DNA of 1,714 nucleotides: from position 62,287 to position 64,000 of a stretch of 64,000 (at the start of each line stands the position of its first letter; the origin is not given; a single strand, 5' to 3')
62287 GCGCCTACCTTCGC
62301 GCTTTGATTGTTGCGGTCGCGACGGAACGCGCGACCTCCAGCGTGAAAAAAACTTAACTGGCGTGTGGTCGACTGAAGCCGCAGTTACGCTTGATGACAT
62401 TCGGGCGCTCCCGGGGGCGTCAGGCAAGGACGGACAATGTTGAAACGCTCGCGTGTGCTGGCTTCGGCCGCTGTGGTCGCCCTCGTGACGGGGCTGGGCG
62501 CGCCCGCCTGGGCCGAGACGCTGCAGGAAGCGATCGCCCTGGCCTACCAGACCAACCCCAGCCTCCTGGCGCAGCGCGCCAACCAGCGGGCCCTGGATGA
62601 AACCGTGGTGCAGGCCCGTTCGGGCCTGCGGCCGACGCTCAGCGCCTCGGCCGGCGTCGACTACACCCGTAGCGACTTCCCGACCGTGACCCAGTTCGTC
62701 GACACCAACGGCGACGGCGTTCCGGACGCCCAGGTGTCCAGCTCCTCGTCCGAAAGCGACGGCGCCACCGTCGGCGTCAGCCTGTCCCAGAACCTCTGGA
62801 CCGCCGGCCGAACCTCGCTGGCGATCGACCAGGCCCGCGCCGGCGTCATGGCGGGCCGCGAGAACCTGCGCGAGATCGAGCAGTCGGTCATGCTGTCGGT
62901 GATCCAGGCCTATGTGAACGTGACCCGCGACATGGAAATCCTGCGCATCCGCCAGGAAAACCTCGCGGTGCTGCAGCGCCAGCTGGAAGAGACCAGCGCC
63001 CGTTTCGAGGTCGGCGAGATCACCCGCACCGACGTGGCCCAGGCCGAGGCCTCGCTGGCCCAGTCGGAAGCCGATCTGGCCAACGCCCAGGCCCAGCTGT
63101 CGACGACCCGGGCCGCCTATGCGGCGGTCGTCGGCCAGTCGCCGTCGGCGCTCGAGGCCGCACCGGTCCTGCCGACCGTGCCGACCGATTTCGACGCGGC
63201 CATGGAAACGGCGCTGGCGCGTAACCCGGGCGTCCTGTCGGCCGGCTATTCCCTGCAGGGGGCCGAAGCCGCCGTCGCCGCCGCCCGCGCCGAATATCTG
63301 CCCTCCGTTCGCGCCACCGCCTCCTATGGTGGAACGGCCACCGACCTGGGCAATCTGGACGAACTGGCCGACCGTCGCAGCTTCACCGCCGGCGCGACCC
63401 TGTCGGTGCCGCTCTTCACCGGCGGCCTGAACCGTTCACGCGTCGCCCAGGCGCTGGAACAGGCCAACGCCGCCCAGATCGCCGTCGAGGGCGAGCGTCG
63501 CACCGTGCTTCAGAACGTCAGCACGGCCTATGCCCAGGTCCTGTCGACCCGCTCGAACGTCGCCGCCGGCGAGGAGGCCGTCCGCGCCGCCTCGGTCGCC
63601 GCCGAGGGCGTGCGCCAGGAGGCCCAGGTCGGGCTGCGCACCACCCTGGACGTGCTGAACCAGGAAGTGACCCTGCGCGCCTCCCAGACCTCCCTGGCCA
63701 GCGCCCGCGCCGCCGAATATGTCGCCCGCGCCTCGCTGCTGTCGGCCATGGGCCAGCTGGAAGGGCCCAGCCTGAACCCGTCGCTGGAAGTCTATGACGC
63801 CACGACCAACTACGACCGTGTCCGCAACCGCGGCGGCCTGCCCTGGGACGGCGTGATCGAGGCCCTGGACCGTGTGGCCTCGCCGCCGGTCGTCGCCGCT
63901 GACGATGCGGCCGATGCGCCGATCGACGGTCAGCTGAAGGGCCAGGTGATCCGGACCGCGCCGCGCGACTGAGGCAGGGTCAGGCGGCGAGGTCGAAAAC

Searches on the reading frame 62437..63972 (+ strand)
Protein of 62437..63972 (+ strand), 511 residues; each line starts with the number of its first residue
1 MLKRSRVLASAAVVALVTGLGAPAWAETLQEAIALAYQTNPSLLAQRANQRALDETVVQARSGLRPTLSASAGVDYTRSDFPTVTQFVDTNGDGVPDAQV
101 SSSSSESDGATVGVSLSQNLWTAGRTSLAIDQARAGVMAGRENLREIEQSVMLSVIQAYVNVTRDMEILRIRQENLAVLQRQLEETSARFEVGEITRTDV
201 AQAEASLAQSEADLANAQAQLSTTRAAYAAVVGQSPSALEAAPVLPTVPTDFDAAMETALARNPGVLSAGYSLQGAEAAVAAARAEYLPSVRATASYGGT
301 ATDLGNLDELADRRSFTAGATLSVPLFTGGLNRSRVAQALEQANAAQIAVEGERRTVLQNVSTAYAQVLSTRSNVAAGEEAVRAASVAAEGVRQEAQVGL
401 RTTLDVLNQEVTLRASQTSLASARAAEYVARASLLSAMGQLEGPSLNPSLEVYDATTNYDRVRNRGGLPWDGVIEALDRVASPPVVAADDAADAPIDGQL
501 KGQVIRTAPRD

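Call 19: search_protein_families(library=pfam, proteins=[window:62437-63972:+], max_evalue=0.001)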
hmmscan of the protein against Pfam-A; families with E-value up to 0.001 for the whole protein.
window:62437-63972:+ (511 aa): 1 family
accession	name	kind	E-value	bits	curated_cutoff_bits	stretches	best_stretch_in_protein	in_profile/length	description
PF02321.23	OEP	-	1.5e-68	230.7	22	2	29-233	1-187/187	Outer membrane efflux protein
